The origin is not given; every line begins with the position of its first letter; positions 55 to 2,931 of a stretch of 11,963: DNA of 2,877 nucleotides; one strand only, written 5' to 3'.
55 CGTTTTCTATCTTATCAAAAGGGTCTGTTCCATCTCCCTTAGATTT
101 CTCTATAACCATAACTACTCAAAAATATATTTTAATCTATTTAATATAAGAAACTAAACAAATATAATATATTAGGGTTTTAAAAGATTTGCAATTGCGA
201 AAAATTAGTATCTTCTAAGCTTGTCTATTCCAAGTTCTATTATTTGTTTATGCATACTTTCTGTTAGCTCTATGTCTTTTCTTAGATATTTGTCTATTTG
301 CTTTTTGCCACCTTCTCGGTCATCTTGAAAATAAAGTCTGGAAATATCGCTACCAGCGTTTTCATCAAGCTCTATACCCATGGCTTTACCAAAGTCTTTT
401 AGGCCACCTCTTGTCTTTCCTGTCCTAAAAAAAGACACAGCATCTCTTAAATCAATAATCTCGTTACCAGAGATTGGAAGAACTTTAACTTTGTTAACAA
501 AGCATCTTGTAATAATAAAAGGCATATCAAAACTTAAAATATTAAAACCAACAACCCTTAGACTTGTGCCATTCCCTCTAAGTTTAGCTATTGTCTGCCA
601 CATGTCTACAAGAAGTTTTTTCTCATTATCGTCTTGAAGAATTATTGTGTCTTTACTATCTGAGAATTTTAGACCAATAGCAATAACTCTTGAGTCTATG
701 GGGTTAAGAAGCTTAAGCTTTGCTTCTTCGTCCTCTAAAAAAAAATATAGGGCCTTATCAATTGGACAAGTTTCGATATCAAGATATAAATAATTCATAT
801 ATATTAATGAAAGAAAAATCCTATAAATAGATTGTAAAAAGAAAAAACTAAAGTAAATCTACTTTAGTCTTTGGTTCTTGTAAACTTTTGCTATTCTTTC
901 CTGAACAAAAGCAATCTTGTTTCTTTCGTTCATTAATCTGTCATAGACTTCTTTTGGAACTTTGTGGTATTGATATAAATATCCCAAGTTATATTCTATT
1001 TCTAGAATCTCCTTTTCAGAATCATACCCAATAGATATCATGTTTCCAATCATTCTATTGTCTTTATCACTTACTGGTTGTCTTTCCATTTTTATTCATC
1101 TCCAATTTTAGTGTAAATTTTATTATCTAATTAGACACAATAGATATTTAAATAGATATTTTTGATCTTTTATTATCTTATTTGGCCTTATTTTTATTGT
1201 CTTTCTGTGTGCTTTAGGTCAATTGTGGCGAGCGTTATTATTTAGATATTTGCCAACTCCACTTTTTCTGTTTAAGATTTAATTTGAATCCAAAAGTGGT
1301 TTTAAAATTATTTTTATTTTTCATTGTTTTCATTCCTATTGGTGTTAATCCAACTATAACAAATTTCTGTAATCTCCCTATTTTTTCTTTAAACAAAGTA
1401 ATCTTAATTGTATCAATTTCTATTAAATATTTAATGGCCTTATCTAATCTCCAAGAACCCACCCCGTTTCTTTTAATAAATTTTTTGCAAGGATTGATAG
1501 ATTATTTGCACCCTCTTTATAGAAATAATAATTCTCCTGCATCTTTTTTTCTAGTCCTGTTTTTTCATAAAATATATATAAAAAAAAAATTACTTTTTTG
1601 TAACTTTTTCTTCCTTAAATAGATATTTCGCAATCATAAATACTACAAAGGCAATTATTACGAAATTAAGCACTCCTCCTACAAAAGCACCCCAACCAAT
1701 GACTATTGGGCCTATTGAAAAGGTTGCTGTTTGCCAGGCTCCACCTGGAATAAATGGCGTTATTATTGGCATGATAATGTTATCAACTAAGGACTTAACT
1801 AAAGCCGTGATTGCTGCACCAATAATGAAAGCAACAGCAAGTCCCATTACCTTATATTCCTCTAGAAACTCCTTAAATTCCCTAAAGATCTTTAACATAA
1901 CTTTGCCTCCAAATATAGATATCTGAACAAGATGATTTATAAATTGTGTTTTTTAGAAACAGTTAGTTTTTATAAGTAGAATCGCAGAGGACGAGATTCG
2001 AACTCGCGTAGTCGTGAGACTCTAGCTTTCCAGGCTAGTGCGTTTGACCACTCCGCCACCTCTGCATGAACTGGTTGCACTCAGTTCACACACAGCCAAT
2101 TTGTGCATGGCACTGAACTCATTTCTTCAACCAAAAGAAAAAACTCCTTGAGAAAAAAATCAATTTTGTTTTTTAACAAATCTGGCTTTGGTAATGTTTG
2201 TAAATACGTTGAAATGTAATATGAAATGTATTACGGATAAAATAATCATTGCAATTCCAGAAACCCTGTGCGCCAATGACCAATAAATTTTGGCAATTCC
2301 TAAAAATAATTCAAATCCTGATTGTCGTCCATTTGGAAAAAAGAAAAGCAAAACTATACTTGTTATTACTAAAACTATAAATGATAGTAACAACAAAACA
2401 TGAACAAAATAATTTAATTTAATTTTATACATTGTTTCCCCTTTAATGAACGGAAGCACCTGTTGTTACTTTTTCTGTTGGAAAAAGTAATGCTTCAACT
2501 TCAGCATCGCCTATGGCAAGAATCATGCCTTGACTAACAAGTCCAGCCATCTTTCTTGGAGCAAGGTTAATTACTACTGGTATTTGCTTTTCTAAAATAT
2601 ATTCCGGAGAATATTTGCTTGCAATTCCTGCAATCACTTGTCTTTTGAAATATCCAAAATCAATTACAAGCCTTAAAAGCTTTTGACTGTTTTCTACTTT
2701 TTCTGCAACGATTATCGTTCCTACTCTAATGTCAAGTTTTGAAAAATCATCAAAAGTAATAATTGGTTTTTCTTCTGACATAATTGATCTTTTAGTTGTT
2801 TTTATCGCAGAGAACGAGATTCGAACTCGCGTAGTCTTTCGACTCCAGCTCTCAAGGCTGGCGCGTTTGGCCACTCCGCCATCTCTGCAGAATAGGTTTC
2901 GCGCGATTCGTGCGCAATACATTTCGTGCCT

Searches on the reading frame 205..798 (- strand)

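Call 9: search_protein_families(library=pfam, proteins=[window:205-798:-], max_evalue=0.01)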
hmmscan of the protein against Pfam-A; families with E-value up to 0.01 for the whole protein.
window:205-798:- (197 aa): 3 families
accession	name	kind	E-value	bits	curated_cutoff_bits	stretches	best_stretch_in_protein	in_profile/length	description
PF13482.12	RNase_H_2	-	2.7e-08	34.4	22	1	32-182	11-160/165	RNase_H superfamily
PF10108.15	DNA_pol_B_exo2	-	5.7e-05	23.3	24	1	55-105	33-78/213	Predicted 3'-5' exonuclease related to the exonuclease domain of PolB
PF03104.25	DNA_pol_B_exo1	-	0.0016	18.3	23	1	49-104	133-185/242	DNA polymerase family B, exonuclease domain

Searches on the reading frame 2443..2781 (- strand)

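Call 72: search_protein_families(library=pfam, proteins=[window:2443-2781:-], max_evalue=0.01)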
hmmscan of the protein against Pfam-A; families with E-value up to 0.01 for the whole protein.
window:2443-2781:- (112 aa): 1 family
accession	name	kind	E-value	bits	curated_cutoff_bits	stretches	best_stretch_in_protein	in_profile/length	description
PF01588.26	tRNA_bind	-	7.8e-23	80.8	27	1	18-109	1-95/96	Putative tRNA binding domain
